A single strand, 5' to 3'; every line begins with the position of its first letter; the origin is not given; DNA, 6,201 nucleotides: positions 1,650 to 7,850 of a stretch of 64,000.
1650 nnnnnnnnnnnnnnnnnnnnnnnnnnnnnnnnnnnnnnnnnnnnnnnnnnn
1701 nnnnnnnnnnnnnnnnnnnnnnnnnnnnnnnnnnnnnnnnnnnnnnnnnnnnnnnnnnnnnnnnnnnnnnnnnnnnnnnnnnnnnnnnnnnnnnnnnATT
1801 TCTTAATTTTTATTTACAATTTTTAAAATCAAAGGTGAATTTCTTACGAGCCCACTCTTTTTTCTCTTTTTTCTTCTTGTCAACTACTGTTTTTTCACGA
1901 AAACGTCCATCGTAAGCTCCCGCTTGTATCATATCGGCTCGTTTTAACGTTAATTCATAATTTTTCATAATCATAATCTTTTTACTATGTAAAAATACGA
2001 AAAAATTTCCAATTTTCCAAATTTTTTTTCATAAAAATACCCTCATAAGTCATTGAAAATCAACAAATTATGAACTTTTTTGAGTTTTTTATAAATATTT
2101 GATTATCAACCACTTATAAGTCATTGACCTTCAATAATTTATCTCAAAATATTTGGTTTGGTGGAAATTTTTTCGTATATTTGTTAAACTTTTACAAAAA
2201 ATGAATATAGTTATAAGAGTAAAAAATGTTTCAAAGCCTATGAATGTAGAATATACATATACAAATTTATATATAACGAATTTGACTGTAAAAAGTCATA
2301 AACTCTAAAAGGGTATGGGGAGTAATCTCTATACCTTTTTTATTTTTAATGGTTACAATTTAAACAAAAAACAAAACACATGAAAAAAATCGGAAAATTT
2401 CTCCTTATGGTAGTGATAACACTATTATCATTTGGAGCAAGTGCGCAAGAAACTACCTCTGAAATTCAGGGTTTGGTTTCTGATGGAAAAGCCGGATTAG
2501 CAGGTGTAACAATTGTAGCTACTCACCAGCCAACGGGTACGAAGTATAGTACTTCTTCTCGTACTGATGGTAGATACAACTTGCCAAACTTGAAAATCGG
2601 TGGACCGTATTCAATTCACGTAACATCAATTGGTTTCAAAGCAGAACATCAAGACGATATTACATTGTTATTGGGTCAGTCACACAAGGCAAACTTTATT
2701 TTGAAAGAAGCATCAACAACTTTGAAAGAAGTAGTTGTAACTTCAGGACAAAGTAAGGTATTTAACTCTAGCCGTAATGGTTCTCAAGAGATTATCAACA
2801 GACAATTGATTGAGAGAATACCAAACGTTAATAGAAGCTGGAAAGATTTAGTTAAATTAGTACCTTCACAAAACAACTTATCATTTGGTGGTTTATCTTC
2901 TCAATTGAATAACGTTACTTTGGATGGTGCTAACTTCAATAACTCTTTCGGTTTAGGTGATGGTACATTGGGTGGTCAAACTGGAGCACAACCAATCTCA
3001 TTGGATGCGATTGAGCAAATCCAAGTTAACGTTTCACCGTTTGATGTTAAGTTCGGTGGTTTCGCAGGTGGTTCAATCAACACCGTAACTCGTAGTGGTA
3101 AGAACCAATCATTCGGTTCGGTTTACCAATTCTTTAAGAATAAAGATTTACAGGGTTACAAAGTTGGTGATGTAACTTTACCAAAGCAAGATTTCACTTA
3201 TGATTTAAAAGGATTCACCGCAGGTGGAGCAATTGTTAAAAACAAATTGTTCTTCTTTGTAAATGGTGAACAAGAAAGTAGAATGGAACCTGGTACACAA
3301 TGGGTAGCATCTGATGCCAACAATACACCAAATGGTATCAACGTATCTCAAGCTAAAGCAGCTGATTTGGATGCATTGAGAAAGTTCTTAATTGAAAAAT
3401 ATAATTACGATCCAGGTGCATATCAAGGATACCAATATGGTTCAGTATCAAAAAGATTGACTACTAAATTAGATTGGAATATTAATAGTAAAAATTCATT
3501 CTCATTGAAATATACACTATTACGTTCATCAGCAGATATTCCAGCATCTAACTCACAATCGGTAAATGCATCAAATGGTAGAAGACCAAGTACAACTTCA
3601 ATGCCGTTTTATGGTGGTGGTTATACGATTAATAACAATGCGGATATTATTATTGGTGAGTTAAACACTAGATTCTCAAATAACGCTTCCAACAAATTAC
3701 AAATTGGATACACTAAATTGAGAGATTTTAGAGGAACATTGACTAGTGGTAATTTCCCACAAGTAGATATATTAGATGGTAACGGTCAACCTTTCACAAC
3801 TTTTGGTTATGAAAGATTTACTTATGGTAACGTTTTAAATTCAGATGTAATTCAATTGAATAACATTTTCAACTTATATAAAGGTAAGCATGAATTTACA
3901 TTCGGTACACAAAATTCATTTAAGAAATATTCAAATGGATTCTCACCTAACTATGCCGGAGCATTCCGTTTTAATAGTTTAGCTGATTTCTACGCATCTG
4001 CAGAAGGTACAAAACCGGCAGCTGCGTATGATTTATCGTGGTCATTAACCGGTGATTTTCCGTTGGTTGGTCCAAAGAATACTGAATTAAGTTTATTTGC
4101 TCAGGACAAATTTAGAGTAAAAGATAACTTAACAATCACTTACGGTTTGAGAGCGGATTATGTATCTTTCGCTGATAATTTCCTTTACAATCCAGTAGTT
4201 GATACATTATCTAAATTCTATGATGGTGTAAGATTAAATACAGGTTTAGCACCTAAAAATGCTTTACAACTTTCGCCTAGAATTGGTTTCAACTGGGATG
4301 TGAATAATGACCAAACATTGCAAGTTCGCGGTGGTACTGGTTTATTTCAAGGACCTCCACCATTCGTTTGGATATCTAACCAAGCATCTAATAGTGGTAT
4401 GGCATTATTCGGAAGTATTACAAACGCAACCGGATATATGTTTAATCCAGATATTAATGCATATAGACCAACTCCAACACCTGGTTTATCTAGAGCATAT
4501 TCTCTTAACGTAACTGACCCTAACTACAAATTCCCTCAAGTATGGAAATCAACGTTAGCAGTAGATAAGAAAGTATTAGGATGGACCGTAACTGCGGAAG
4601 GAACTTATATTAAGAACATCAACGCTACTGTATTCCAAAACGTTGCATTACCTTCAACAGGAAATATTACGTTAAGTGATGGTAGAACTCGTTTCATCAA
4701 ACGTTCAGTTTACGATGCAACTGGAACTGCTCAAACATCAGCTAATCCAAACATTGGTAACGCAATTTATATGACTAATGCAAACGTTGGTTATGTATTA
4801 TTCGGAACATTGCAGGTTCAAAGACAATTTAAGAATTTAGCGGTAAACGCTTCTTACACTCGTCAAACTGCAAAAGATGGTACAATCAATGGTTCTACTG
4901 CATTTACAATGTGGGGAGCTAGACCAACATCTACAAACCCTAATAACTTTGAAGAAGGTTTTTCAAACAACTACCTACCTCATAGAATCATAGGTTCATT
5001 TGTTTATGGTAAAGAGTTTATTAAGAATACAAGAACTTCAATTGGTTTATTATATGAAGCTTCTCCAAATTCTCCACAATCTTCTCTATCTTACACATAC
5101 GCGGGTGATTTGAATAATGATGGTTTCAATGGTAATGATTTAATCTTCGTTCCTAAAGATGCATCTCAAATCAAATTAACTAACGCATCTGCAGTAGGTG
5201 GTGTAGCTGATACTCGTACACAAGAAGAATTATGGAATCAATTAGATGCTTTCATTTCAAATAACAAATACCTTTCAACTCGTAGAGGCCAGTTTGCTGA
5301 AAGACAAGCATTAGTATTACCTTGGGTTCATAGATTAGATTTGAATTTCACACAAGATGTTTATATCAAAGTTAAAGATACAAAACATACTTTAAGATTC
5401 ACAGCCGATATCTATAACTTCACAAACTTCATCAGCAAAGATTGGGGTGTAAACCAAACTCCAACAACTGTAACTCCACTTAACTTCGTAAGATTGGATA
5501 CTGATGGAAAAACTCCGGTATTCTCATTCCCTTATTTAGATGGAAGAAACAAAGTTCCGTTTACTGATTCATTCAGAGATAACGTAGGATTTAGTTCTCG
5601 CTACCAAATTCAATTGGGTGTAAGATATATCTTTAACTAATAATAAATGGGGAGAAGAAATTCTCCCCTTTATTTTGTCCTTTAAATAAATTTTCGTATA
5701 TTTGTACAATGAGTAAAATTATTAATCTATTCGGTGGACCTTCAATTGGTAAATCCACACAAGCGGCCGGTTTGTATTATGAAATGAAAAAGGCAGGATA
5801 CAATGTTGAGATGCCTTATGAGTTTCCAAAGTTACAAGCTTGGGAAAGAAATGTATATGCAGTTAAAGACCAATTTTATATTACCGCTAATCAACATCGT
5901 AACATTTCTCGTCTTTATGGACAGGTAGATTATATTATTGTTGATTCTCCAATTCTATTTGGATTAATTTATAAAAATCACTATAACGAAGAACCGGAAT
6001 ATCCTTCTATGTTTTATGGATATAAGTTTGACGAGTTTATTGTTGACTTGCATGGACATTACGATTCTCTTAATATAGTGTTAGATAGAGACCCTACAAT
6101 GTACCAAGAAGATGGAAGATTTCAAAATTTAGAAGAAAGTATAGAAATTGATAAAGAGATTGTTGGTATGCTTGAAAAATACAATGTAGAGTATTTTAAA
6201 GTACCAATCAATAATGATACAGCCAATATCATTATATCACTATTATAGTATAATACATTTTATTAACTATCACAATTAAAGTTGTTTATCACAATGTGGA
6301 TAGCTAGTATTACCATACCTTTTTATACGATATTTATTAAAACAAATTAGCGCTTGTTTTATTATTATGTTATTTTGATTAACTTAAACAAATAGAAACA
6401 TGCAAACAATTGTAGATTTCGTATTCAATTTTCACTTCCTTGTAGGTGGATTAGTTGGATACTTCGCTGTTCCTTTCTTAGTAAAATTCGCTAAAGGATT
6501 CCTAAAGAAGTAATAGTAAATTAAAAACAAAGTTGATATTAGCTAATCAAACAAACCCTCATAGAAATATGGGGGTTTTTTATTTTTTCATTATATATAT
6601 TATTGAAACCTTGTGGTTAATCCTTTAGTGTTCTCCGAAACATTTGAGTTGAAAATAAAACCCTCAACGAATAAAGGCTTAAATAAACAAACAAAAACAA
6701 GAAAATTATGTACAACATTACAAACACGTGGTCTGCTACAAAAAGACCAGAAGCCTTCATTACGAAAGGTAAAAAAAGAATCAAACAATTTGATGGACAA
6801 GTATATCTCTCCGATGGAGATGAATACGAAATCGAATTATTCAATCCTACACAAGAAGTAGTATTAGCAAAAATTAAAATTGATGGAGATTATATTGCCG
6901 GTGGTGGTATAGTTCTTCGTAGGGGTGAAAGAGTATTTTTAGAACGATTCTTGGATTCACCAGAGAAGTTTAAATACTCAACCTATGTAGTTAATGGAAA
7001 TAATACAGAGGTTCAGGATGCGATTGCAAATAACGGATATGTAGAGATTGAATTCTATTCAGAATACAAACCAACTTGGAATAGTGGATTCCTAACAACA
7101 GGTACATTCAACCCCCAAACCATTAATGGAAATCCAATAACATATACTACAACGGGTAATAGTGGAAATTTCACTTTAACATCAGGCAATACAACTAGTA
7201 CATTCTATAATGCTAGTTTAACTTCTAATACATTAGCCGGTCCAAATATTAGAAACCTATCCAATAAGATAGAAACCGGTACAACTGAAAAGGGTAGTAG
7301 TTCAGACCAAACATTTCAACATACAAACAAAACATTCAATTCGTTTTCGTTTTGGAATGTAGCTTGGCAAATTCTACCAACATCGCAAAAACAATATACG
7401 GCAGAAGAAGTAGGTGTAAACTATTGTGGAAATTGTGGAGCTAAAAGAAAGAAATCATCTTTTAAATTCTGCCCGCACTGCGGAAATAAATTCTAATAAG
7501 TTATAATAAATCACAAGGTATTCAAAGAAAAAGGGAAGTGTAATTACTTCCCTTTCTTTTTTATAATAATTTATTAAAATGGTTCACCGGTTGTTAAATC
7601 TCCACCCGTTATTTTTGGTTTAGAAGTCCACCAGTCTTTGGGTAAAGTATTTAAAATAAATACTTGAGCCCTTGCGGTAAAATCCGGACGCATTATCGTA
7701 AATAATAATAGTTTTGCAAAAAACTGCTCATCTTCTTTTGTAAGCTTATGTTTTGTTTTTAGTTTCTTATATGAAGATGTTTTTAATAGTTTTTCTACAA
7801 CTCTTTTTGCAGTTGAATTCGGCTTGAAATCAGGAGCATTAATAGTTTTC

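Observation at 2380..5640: Full-length TonB-dependent-receptor/SusC-like outer-membrane protein encoded in a phage moron-like cassette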

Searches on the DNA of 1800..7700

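Call 21: search_rna_families(source=window, start=1800, end=7700, threshold=evalue, max_evalue=1)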
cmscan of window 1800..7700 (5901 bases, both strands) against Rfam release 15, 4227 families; matches with E-value up to 1: 2.
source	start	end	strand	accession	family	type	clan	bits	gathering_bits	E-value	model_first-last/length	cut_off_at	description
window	6519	6584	+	RF01859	Phe_leader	Cis-reg; leader;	-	27.9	55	0.16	1-125/125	no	Phenylalanine leader peptide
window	7506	7568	-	RF02591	Spy1786666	Gene; sRNA;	-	24.2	64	0.29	1-87/87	no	S. pyogenes small RNA 1786666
